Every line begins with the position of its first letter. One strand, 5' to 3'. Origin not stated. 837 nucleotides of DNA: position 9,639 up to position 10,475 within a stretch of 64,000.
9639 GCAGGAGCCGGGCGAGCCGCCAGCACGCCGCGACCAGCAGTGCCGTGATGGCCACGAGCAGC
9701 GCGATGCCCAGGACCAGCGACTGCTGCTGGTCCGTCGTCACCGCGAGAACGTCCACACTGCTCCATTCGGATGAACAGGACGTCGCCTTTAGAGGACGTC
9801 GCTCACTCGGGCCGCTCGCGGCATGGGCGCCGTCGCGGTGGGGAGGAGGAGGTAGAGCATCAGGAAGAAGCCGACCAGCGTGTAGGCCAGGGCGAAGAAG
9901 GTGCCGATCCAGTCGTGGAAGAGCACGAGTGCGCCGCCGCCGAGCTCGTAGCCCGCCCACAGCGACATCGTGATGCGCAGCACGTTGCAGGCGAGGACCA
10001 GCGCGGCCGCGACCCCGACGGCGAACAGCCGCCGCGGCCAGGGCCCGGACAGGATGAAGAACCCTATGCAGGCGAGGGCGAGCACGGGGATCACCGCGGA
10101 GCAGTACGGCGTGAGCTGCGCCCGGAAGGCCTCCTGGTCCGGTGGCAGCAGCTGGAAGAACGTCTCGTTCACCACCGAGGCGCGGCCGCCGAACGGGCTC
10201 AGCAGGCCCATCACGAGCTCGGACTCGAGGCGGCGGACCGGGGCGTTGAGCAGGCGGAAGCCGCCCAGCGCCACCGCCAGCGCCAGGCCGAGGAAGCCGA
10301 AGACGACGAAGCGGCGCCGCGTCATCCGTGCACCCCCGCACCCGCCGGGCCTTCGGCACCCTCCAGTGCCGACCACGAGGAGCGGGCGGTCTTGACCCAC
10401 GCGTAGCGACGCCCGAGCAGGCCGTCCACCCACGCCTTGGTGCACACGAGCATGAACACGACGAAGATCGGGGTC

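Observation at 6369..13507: Accessory operon between rho and rpmE: candidate Gram-positive exosortase (XrtG-like) sorting system encoded with its own putative substrates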

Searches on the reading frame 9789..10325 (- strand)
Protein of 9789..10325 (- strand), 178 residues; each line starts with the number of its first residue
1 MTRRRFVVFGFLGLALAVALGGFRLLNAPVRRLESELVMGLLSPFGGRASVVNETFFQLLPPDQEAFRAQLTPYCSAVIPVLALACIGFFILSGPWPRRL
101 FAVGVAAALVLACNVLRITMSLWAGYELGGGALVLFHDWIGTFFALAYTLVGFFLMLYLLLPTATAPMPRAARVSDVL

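Call 4: search_protein_families(library=ncbifam, proteins=[window:9789-10325:-], max_evalue=0.1)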
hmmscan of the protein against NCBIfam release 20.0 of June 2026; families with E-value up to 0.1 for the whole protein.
window:9789-10325:- (178 aa): 9 families
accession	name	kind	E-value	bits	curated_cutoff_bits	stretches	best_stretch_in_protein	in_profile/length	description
NF033767.0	exosort_XrtS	exception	1.4e-13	51.1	145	1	11-158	3-153/155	exosortase S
TIGR04178.1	exo_archaeo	signature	2.3e-10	40.6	23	1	73-159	5-94/97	exosortase/archaeosortase family protein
NF012139.0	exosort_XrtP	exception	0.00071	19.5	200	1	29-119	19-114/159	exosortase P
TIGR03762.1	archaeo_artC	exception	0.0079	16.1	100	1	96-155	211-271/274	archaeosortase C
NF046081.1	exosort_XrtX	exception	0.01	15.8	170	1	87-156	89-156/168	exosortase X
TIGR03110.1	exosort_Gpos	exception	0.04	13.8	102.75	1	74-154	93-173/187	exosortase family protein XrtG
NF038142.1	exosort_XrtW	exception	0.05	11.9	425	1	78-159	183-261/494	exosortase W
TIGR04287.1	exosort_XrtK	exception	0.061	12.8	55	1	100-159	100-158/163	exosortase K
NF012138.0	exosort_XrtR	exception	0.062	13.4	150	0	25-158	15-153/160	exosortase R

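Call 5: search_protein_families(library=pfam, proteins=[window:9789-10325:-], max_evalue=0.1)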
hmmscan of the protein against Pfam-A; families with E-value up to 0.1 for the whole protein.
window:9789-10325:- (178 aa): 1 family
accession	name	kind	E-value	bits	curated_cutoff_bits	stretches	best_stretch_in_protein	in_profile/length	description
PF09721.15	Exosortase_EpsH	-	5.7e-07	29.6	25.7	1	7-156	102-251/254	Transmembrane exosortase (Exosortase_EpsH)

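Call 7: find_homologous_proteins(query=window:9789-10325:-)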
Query window:9789-10325:- (178 aa): 147 proteins with E <= 0.001 among 7103 candidates; the best 120 are listed.
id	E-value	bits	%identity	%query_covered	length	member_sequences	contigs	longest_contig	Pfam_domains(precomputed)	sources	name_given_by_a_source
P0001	1.9e-108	378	100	100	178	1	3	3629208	PF09721.16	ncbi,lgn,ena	-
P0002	9.9e-86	304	78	100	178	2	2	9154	PF09721.16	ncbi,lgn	-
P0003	1.9e-82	293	76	100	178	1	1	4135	PF09721.16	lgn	-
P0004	9.2e-82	291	76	100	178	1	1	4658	PF09721.16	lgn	-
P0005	1.4e-80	287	77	100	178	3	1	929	PF09721.16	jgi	jgi:carbamoyl-phosphate synthase large subunit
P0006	3.7e-80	286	77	100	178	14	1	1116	PF09721.16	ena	-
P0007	6.4e-80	285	76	100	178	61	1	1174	PF09721.16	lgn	-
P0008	7.4e-79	282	76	100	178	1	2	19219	PF09721.16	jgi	jgi:exosortase/archaeosortase family protein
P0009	8.9e-79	282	76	100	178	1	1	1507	PF09721.16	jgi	jgi:exosortase/archaeosortase family protein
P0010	3.6e-78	280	76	100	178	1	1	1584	PF09721.16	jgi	jgi:exosortase/archaeosortase family protein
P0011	6.5e-78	279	74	100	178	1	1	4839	PF09721.16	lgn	-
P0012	8.2e-78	278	75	100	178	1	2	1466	PF09721.16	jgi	jgi:exosortase/archaeosortase family protein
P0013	1.2e-77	278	75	100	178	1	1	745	PF09721.16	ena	-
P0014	1.7e-77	277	74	100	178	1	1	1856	PF09721.16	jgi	jgi:exosortase/archaeosortase family protein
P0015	1.7e-77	277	73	100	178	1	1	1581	PF09721.16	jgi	jgi:exosortase/archaeosortase family protein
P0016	2.4e-77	277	75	100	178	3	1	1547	PF09721.16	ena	-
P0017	3.1e-77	276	74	100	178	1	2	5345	PF09721.16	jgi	jgi:exosortase/archaeosortase family protein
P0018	3.3e-77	276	74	100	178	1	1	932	PF09721.16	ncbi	-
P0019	3.7e-77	276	80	88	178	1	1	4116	PF09721.16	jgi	jgi:exosortase/archaeosortase family protein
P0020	5.1e-77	276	75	100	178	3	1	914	PF09721.16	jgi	jgi:exosortase/archaeosortase family protein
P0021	6.9e-77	275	74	100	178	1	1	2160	PF09721.16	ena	-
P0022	8.2e-77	275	73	100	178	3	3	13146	PF09721.16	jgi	jgi:exosortase/archaeosortase family protein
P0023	1.2e-76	275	75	100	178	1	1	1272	PF09721.16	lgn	-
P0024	3.0e-76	273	74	100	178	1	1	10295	PF09721.16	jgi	jgi:exosortase/archaeosortase family protein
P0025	3.4e-76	273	73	100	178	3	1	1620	PF09721.16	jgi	jgi:exosortase/archaeosortase family protein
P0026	5.5e-76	272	74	100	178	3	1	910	PF09721.16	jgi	jgi:exosortase/archaeosortase family protein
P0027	1.6e-75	271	73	100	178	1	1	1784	PF09721.16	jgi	jgi:exosortase/archaeosortase family protein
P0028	1.7e-75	271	76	100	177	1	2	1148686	PF09721.16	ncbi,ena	-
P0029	2.1e-75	271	71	100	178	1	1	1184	PF09721.16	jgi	jgi:exosortase/archaeosortase family protein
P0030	5.1e-75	269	75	100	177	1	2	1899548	PF09721.16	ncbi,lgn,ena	-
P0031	8.2e-75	269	73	100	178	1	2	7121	PF09721.16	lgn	-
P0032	9.7e-75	268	73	100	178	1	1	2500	PF09721.16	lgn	-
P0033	1.9e-74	267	72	100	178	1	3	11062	PF09721.16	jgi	jgi:exosortase/archaeosortase family protein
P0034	2.2e-74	267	74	100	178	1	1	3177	PF09721.16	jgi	jgi:exosortase/archaeosortase family protein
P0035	3.5e-74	267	73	100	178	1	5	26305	PF09721.16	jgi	jgi:exosortase/archaeosortase family protein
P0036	3.7e-74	266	72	100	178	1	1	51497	PF09721.16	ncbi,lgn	-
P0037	4.4e-74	266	74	100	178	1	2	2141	PF09721.16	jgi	jgi:exosortase/archaeosortase family protein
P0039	1.2e-73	265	71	100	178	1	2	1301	PF09721.16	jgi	jgi:exosortase/archaeosortase family protein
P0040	1.3e-73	265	71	100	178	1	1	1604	PF09721.16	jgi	jgi:exosortase/archaeosortase family protein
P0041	4.5e-73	263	70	100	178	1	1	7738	PF09721.16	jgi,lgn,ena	-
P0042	3.5e-72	260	70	100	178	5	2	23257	PF09721.16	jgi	jgi:exosortase/archaeosortase family protein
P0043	5.2e-72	259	73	96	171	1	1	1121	PF09721.16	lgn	-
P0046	1.2e-71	258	71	100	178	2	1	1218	PF09721.16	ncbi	-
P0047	4.3e-71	256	70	100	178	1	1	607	PF09721.16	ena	-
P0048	1.9e-70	254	70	100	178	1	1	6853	PF09721.16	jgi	jgi:exosortase/archaeosortase family protein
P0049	3.3e-70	254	70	100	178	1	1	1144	PF09721.16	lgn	-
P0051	7.0e-68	246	70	100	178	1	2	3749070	PF09721.16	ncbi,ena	-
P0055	9.6e-67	242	70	96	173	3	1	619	PF09721.16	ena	-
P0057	6.5e-66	240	64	100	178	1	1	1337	PF09721.16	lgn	-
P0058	2.8e-64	234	65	100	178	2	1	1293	PF09721.16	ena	-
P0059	7.7e-64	233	64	100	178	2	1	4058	PF09721.16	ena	-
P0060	1.0e-63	232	64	100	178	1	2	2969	PF09721.16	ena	-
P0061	3.0e-63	231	63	100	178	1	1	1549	PF09721.16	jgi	jgi:exosortase/archaeosortase family protein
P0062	7.8e-63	230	63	100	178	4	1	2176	PF09721.16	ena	-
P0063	1.6e-62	229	62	100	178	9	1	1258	PF09721.16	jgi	jgi:exosortase/archaeosortase family protein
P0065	1.8e-62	228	63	100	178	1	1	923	PF09721.16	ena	-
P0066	1.9e-62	228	63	100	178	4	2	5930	PF09721.16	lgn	-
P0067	2.6e-62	228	63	100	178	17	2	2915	PF09721.16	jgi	jgi:exosortase/archaeosortase family protein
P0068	3.6e-62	227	63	100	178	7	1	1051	PF09721.16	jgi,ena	-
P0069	1.1e-61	226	63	100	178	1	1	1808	PF09721.16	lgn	-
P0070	1.4e-61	226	62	100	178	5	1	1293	PF09721.16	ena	-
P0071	2.6e-61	225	62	100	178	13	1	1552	PF09721.16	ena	-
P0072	2.7e-61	225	82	72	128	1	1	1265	PF09721.16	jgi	-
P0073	2.7e-61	225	62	100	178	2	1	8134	PF09721.16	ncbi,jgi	jgi:exosortase/archaeosortase family protein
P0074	4.0e-61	224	62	100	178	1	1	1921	PF09721.16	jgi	jgi:exosortase/archaeosortase family protein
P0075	4.6e-61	224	63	100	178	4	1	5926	PF09721.16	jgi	-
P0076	6.0e-61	223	76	79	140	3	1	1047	PF09721.16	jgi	jgi:exosortase/archaeosortase family protein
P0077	7.0e-61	223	62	100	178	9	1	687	PF09721.16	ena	-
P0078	3.5e-60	221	61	100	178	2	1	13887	PF09721.16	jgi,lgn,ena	-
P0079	4.2e-60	221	61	100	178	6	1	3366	PF09721.16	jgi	jgi:exosortase/archaeosortase family protein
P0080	4.7e-60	221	60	100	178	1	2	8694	PF09721.16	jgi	jgi:exosortase/archaeosortase family protein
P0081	5.6e-60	220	62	98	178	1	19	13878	PF09721.16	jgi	jgi:exosortase/archaeosortase family protein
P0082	7.3e-60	220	61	100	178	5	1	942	PF09721.16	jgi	-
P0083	7.5e-60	220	62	100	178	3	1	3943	PF09721.16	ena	-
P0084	1.1e-59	219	61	100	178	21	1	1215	PF09721.16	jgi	jgi:exosortase/archaeosortase family protein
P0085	1.6e-59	219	63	100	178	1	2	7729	PF09721.16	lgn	-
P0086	2.9e-59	218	62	100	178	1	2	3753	PF09721.16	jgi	jgi:carbamoyl-phosphate synthase large subunit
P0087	4.5e-59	217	61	100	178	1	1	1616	PF09721.16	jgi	jgi:exosortase/archaeosortase family protein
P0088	5.7e-59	217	62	100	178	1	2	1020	PF09721.16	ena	-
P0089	1.8e-58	215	60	100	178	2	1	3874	PF09721.16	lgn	-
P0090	6.6e-58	214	79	72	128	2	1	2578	PF09721.16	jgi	jgi:exosortase/archaeosortase family protein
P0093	8.5e-57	210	58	100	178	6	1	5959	PF09721.16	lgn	-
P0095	2.9e-56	208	58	100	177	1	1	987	PF09721.16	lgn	-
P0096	2.9e-56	208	61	100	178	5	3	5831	PF09721.16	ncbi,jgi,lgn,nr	ncbi:MAG: hypothetical protein QOJ49_1646 [Actinomycetota bacterium]|jgi:carbamoyl-phosphate synthas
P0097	5.3e-56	207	58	100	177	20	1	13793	PF09721.16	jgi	jgi:exosortase/archaeosortase family protein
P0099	7.8e-56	207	61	94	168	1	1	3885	PF09721.16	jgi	jgi:exosortase/archaeosortase family protein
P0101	2.0e-55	205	57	100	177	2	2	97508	PF09721.16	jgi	jgi:exosortase/archaeosortase family protein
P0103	1.2e-54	203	62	100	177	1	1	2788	PF09721.16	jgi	jgi:exosortase/archaeosortase family protein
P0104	2.2e-54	202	61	100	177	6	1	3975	PF09721.16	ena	-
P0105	3.0e-54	202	62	100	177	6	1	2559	PF09721.16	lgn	-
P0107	5.1e-54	201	61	100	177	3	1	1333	PF09721.16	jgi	jgi:carbamoyl-phosphate synthase large subunit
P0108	9.6e-54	200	58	100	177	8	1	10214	PF09721.16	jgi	jgi:carbamoyl-phosphate synthase large subunit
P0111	2.3e-53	199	56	100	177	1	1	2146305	PF09721.16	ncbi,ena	-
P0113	1.2e-52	196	61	100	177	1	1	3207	PF09721.16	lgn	-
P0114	3.0e-52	195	57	100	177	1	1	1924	PF09721.16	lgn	-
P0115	3.5e-52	195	58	100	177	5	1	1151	PF09721.16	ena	-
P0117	4.8e-52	194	61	100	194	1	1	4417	PF09721.16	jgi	jgi:carbamoyl-phosphate synthase large subunit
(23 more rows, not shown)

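Call 9: find_related_loci(query=A1, collection=genome_contigs, flank=10000)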
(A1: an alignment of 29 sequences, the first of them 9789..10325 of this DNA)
Query A1 (178 aa) in genome_contigs; peptide patterns used: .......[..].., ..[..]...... (x = any residue, [..] = any of these).
64 stretches matched a pattern; 31 encode a relative of the query (tblastn E <= 1e-3); 30 distinct loci.
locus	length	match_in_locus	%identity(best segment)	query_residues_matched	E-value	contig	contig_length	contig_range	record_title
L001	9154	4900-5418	77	6-178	1e-86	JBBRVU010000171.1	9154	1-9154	MAG: Actinomycetes bacterium isolate La3_metabat2.225 La3_metabat2.225_K_745810_L_9154_cov_31.9362, whole genome shotgun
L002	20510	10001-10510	77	8-178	2e-77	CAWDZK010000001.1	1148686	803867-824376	MAG: uncultured Actinomycetota bacterium isolate MFD01275.bin.1.75 genome assembly, contig: contig_1557, whole genome sh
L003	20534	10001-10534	72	1-178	1e-74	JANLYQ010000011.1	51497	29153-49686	MAG: Sporichthyaceae bacterium isolate OTE_14_metabat.278 OTE_14_k141_1242997, whole genome shotgun sequence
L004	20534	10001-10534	70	1-178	4e-73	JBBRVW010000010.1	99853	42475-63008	MAG: Actinomycetes bacterium isolate La3_metabat2.260 La3_metabat2.260_K_1452633_L_99853_cov_32.9597, whole genome shotg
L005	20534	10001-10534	70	1-178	9e-73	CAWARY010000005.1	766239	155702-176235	MAG: uncultured Actinomycetota bacterium isolate MFD02581.bin.1.161 genome assembly, contig: contig_10396, whole genome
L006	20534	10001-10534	68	1-178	4e-72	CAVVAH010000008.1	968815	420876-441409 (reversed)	MAG: uncultured Actinomycetota bacterium isolate MFD04212.bin.1.292 genome assembly, contig: contig_7564, whole genome s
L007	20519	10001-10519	70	6-178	2e-71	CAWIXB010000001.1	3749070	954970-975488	MAG: uncultured Actinomycetota bacterium isolate MFD04935.bin.1.3 genome assembly, contig: contig_2055, whole genome sho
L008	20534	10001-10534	61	1-178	6e-67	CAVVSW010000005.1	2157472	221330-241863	MAG: uncultured Actinomycetota bacterium isolate MFD02840.bin.2.80 genome assembly, contig: contig_4550, whole genome sh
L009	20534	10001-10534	71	1-178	2e-67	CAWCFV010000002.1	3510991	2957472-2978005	MAG: uncultured Actinomycetota bacterium isolate MFD01275.bin.1.13 genome assembly, contig: contig_4931, whole genome sh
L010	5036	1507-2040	62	1-178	1e-62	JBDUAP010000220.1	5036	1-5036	MAG: Sporichthyaceae bacterium isolate cluster4_bin.194 NODE_67467_length_5036_cov_6.779161, whole genome shotgun sequen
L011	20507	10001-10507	76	9-178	1e-64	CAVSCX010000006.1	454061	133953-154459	MAG: uncultured Actinomycetota bacterium isolate MFD02581.bin.1.279 genome assembly, contig: contig_10395, whole genome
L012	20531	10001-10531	61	1-178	9e-61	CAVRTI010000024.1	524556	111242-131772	MAG: uncultured Actinomycetota bacterium isolate MFD04212.bin.2.192 genome assembly, contig: contig_9468, whole genome s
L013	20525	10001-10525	60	3-178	1e-60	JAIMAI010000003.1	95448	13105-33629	MAG: Acidothermus sp. isolate HOT.MAX.052 Contig3, whole genome shotgun sequence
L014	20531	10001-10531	59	1-178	3e-59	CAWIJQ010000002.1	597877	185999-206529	MAG: uncultured Actinomycetes bacterium isolate MFD09368.bin.3.216 genome assembly, contig: contig_1798, whole genome sh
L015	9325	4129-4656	57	1-178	2e-54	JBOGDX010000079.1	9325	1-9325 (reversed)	MAG: Actinomycetes bacterium isolate SD8021_metabat2.bin.5 NODE_316_length_9325_cov_1.253860, whole genome shotgun seque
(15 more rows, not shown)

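Call 16: find_encoding_contigs(protein=P0001, flank=3000, max_places=3)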
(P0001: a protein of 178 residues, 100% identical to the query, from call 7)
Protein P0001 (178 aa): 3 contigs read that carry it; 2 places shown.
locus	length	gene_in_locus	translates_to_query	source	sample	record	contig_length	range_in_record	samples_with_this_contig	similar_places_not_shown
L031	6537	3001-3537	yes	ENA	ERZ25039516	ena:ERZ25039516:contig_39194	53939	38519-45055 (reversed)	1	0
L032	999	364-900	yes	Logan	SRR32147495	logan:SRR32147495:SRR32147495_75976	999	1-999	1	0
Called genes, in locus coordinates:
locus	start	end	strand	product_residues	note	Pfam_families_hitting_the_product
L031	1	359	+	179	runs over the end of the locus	-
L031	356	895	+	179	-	-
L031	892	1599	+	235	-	PF02585:PIG-L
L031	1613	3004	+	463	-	PF13506:Glyco_transf_21, PF00535:Glycos_transf_2, PF13641:Glyco_tranf_2_3, PF13632:Glyco_trans_2_3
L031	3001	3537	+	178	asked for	PF09721:Exosortase_EpsH (weak)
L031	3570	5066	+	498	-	PF13646:HEAT_2 (weak), PF21360:PylC-like_N (weak), PF02655:ATP-grasp_3, PF15632:ATPgrasp_Ter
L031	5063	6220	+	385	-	PF02350:Epimerase_2, PF13439:Glyco_transf_4 (weak)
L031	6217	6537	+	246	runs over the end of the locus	PF00702:Hydrolase, PF12710:HAD (weak), PF13419:HAD_2, PF13242:Hydrolase_like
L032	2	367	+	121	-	?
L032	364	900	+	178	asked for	PF09721:Exosortase_EpsH (weak)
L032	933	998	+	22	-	?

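Call 23: search_solved_structures(query=A1, max_evalue=10, show_alignments=2)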
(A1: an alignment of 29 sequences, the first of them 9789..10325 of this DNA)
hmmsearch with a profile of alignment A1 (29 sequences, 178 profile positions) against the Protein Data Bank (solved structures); distinct sequences matched with E-value up to 10: 4.
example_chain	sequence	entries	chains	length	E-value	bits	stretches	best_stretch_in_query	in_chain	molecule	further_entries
7onh_A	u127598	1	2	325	0.007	19.5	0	2-29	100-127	SAKe6BE-L3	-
2jn9_A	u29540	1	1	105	0.11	15.6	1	14-91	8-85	YkvR protein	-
7wsr_A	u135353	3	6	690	0.13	15.3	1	77-163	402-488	Iron-phytosiderophore transporter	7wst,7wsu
8pjt_A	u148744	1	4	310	2.4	11.2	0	1-26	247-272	SAKe6DEref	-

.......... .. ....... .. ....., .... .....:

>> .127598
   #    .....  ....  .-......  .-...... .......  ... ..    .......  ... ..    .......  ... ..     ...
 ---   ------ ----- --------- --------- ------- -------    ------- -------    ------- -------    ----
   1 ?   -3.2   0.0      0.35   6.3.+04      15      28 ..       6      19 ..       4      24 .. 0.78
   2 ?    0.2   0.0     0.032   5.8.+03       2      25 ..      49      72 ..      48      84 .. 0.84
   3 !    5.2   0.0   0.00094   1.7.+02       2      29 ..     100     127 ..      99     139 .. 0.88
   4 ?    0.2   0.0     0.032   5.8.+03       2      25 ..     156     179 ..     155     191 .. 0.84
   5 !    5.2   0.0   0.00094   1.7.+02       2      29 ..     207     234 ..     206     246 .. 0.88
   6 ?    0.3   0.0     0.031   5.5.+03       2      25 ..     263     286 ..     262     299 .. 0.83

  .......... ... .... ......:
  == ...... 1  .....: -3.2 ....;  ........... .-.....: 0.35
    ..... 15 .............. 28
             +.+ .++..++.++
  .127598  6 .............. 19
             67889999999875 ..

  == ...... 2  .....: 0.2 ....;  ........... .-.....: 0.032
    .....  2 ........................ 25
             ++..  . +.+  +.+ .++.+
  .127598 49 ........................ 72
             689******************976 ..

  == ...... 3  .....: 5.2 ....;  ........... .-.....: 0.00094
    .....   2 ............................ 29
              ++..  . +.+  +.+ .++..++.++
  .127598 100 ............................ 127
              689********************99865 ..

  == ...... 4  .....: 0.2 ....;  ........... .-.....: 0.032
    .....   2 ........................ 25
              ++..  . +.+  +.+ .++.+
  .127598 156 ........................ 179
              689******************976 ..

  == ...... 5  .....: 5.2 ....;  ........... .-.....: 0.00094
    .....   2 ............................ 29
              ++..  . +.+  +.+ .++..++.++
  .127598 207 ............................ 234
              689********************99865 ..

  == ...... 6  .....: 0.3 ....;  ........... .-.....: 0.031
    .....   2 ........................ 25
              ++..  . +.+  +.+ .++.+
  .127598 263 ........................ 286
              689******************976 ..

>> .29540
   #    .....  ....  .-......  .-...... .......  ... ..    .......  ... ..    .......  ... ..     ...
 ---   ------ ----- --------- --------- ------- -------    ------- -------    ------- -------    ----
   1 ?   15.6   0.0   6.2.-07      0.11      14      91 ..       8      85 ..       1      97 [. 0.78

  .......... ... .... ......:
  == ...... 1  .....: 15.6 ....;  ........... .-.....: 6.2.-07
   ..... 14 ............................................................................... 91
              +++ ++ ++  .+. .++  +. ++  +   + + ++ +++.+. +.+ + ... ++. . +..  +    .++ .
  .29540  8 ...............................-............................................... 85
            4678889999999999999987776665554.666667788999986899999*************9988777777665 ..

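Call 33: predict_structure(alignment_id=A1)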
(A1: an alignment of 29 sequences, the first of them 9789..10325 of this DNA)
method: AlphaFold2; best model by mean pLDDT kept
length: 178 residues; sequences in the alignment: 29
mean_pLDDT: 87.2   pTM: 0.80
mean pLDDT of the five models: 87.2, 85.8, 84.6, 84.6, 80.4
residues with pLDDT >= 90: 102; 70-90: 59; 50-70: 12; < 50: 5
segments of 3 or more residues with pLDDT < 50: 175-178
pLDDT, mean of each block of 10 residues (from residue 1): 86 94 94 95 93 92 91 89 92 88 94 94 92 85 84 85 65 49
secondary structure, 60 per line:
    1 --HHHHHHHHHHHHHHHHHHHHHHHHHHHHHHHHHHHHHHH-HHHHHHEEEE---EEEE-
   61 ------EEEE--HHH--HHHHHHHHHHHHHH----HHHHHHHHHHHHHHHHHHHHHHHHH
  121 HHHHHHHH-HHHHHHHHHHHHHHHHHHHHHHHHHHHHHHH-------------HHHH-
elements in order: H3-41 H43-48 E49-52 E56-59 E67-70 H78-91 H96-128 H130-160 H174-177

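Call 47: search_protein_representatives(alignment_id=A1)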
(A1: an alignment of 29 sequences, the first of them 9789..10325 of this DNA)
Query: 29 sequences, 178 profile positions. Proteins with E-value up to 0.001 (for the whole library): 305; up to 1e-10: 183; up to 1e-30: 33. The best 150 are listed.
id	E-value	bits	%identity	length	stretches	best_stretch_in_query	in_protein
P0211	4.6e-66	238.4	-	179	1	1-178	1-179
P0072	1.3e-64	233.6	-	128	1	51-178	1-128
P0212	9.7e-56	204.7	-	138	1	1-138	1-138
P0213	2.0e-40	154.9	-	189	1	1-166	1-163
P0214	5.1e-40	153.5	-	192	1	3-168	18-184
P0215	7.8e-38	146.4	-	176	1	1-165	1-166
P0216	8.7e-37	143.0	-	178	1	1-171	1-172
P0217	1.0e-35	139.5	-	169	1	8-165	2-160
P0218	1.6e-35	138.8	-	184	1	1-164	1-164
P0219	2.3e-35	138.4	-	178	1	1-163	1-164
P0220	7.2e-35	136.8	-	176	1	1-174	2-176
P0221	1.1e-34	136.1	-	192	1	6-163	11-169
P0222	3.8e-34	134.4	-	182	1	4-165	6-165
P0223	4.1e-34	134.3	-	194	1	1-165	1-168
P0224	6.1e-34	133.7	-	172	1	1-163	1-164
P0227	7.5e-34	133.4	-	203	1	3-172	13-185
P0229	8.6e-34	133.2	-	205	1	7-166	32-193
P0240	1.0e-31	126.5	-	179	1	3-164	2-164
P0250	9.3e-30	120.1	-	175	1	12-166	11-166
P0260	9.2e-29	116.8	-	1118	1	2-164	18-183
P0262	3.4e-28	115.0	-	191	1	2-165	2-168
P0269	1.7e-27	112.8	-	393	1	2-165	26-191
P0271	1.9e-27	112.6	-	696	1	2-163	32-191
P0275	3.0e-27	111.9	-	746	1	18-165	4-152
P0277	3.6e-27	111.7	-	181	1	12-170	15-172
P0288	7.4e-25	104.1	-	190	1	2-165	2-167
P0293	9.4e-24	100.5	-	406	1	2-166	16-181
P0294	9.8e-24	100.5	-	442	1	4-163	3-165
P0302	2.5e-23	99.2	-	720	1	2-166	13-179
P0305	9.8e-23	97.2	-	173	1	12-171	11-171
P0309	4.3e-22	95.1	-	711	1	2-166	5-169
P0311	8.7e-22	94.1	-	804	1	4-164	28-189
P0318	3.4e-20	89.0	-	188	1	1-171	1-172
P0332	2.6e-18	82.8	-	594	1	4-160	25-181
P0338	6.5e-18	81.5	-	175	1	3-157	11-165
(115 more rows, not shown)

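Call 51: search_protein_families(library=ncbifam, alignment_id=A5, max_evalue=0.001)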
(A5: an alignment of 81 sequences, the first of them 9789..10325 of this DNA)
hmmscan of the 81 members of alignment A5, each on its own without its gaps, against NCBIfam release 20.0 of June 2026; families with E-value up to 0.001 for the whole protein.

A. member 1, window:9789-10325:- (178 aa): 3 families
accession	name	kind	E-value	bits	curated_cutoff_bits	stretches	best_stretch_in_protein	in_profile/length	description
NF033767.0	exosort_XrtS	exception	1.4e-13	51.1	145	1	11-158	3-153/155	exosortase S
TIGR04178.1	exo_archaeo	signature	2.3e-10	40.6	23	1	73-159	5-94/97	exosortase/archaeosortase family protein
NF012139.0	exosort_XrtP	exception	0.00071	19.5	200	1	29-119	19-114/159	exosortase P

B. families by the number of members that match (of 81 scanned): 19 families
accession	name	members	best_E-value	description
TIGR04178.1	exo_archaeo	80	5.2e-13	exosortase/archaeosortase family protein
NF033767.0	exosort_XrtS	74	9.5e-15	exosortase S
NF012138.0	exosort_XrtR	50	6.2e-11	exosortase R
TIGR04177.1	exosort_XrtH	19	1.8e-08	exosortase H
NF046081.1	exosort_XrtX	18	2e-07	exosortase X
NF012139.0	exosort_XrtP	17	1.9e-07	exosortase P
TIGR03110.1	exosort_Gpos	14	2e-06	exosortase family protein XrtG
TIGR02602.1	8TM_EpsH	10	1.8e-07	exosortase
TIGR04293.1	archaeo_artF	10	2e-05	archaeosortase family protein ArtF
TIGR03762.1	archaeo_artC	8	7.3e-06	archaeosortase C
TIGR03109.2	exosort_XrtA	4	2.1e-06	exosortase A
TIGR04124.1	archaeo_artE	3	0.00048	archaeosortase family protein ArtE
TIGR04300.1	exosort_XrtM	2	5.5e-05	exosortase family protein XrtM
NF033505.2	paceosortase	1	1.2e-05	pacearchaeosortase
NF033464.1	cyanoexo_CrtC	1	0.00023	cyanoexosortase C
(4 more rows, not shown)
